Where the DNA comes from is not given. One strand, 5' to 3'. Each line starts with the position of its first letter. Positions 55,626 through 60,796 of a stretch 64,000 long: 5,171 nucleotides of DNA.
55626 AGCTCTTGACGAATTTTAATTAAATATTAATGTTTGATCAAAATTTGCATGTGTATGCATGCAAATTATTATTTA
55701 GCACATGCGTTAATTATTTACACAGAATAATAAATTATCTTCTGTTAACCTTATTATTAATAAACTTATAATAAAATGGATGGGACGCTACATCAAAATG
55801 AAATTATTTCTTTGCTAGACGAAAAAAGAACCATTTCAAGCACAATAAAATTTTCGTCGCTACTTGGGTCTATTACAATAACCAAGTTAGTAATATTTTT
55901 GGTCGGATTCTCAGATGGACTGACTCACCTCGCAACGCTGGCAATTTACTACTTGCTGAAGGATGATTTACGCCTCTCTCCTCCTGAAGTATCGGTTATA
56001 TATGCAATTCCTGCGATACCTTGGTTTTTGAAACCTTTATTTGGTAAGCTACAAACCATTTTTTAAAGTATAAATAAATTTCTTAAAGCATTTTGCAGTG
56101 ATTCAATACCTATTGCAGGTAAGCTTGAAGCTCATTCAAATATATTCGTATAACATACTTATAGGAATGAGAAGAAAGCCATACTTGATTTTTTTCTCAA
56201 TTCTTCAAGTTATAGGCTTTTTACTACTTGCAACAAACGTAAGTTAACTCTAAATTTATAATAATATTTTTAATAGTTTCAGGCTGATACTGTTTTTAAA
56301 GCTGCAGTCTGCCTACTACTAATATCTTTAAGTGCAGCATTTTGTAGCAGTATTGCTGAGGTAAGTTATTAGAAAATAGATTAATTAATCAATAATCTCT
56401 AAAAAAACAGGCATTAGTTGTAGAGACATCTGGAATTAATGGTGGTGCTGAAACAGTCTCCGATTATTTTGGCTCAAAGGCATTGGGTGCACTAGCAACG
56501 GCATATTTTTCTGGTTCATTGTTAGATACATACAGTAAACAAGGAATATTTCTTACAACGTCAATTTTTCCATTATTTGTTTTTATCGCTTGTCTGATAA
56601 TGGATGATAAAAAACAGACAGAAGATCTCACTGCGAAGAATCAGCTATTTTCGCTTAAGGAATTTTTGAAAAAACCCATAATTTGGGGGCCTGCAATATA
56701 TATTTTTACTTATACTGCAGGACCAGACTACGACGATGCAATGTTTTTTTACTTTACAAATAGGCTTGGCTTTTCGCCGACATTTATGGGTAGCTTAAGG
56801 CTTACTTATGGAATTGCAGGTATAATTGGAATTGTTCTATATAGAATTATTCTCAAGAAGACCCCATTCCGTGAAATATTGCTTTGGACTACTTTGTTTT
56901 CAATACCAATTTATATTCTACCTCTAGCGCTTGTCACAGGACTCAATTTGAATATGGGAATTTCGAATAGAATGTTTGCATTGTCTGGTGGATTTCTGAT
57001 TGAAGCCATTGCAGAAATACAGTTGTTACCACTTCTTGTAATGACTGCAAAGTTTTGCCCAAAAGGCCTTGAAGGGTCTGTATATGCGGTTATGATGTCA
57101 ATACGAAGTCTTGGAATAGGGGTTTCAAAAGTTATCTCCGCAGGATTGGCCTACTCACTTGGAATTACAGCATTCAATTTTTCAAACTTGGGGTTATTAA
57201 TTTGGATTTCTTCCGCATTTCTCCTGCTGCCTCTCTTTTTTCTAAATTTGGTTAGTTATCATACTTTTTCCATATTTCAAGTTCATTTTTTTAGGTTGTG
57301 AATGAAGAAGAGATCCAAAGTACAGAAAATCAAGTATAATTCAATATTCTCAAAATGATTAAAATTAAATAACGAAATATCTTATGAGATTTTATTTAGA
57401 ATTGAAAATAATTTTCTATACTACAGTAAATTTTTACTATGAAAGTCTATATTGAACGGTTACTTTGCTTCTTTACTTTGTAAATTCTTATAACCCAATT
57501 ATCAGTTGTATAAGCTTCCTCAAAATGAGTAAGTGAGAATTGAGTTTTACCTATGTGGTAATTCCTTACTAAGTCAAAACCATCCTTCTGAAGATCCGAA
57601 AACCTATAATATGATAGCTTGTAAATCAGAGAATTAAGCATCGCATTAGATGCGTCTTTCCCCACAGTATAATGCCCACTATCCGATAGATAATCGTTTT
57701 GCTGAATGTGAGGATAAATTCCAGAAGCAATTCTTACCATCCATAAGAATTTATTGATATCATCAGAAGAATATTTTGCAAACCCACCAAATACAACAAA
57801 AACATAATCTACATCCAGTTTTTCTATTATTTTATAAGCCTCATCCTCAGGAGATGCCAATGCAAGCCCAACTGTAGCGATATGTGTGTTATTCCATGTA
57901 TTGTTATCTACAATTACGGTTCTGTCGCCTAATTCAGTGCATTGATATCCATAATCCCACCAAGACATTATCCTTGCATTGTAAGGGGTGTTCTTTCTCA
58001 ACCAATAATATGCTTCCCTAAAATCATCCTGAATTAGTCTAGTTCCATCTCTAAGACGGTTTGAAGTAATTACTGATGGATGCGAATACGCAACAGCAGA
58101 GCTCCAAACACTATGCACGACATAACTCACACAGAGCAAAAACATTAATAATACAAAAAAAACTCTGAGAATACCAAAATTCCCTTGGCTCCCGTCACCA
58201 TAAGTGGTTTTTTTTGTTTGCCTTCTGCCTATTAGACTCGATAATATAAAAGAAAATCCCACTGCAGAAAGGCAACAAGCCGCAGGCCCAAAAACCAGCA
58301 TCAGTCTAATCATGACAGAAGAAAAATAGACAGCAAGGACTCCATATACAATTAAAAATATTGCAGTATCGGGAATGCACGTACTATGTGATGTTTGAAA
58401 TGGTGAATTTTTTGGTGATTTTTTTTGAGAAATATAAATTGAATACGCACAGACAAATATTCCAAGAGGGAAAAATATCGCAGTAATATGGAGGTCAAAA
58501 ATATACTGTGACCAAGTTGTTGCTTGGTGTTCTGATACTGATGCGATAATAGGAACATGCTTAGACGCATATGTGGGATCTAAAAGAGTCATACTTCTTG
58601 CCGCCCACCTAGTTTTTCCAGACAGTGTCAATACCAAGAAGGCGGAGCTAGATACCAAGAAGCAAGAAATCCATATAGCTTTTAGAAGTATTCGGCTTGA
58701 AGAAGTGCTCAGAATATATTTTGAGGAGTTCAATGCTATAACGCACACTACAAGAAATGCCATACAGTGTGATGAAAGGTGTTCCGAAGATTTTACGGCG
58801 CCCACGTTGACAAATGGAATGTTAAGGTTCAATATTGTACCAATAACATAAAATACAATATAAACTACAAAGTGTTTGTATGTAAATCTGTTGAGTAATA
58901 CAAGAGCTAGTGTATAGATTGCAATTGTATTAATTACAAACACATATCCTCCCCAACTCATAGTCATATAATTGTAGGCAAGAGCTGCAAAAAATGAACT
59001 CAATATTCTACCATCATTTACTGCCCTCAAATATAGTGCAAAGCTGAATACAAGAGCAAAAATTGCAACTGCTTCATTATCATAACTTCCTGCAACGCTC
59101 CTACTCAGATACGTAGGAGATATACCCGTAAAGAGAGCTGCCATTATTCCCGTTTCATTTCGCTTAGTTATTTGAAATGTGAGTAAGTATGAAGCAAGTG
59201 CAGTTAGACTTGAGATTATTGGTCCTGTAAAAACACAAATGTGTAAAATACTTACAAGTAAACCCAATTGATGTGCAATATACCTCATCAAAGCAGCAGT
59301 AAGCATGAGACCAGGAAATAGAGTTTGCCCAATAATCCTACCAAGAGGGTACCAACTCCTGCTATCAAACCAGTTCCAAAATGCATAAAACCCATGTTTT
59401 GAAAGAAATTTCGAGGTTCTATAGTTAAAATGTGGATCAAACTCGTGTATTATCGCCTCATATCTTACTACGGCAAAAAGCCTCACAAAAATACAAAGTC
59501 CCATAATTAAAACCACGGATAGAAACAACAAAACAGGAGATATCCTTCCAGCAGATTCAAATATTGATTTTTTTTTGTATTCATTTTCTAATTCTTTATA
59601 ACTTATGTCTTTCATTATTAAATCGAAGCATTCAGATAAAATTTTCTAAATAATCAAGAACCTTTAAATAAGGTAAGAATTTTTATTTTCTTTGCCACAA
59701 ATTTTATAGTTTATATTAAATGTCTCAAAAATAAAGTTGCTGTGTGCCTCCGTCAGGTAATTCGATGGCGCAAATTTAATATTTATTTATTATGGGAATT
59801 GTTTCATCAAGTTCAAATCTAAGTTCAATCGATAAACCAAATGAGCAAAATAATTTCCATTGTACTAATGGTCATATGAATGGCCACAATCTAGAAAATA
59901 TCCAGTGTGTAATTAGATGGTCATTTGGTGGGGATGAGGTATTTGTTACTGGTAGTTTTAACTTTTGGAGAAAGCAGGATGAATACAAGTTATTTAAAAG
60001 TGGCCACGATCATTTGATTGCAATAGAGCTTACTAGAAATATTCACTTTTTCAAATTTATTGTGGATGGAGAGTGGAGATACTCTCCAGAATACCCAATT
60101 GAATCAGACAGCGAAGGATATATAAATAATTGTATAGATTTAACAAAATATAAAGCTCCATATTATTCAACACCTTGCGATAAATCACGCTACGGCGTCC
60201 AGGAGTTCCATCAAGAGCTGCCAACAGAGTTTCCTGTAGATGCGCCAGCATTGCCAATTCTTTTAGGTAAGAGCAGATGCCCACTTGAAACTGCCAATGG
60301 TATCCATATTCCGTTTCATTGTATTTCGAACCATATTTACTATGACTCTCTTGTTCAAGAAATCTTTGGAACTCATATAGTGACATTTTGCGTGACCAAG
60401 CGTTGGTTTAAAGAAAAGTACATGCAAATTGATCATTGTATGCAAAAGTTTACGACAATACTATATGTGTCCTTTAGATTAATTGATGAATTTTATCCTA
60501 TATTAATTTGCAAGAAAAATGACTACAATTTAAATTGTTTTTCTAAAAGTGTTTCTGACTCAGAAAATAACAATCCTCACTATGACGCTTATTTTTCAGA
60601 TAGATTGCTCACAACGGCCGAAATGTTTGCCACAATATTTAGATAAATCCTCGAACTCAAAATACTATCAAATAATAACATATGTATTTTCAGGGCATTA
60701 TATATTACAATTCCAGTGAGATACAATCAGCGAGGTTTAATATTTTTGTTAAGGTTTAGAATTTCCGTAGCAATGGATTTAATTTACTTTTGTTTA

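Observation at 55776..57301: BT1 folate/biopterin transporter encoded by five exons; ORF track shows two disconnected fragments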

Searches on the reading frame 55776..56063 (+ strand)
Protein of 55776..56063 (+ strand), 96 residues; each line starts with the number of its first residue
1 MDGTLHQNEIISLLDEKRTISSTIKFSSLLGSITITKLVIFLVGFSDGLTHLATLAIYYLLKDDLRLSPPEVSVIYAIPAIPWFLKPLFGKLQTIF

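Call 20: search_protein_families(library=pfam, proteins=[window:55776-56063:+], max_evalue=0.001)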
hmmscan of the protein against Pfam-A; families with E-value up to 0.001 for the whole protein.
window:55776-56063:+ (96 aa): 1 family
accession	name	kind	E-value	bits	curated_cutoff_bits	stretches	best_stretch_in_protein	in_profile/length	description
PF03092.22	BT1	-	2.6e-05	23.6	22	1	48-92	2-47/432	BT1 family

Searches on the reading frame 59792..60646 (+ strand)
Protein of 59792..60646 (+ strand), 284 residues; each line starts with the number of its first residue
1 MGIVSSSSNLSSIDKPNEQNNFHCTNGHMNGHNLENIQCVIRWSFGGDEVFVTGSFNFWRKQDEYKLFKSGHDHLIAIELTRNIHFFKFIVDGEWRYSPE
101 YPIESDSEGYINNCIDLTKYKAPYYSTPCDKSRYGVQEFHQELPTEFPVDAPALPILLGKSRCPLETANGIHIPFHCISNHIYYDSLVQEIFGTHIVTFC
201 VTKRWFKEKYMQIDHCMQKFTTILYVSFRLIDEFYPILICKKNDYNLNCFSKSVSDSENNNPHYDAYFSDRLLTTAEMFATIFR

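Call 66: search_protein_families(library=pfam, proteins=[window:59792-60646:+], max_evalue=0.001)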
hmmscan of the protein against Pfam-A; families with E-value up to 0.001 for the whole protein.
window:59792-60646:+ (284 aa): 1 family
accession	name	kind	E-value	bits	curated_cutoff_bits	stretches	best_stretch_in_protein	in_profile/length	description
PF16561.11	AMPK1_CBM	-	1.8e-23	83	26.8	1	38-119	2-81/85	Glycogen recognition site of AMP-activated protein kinase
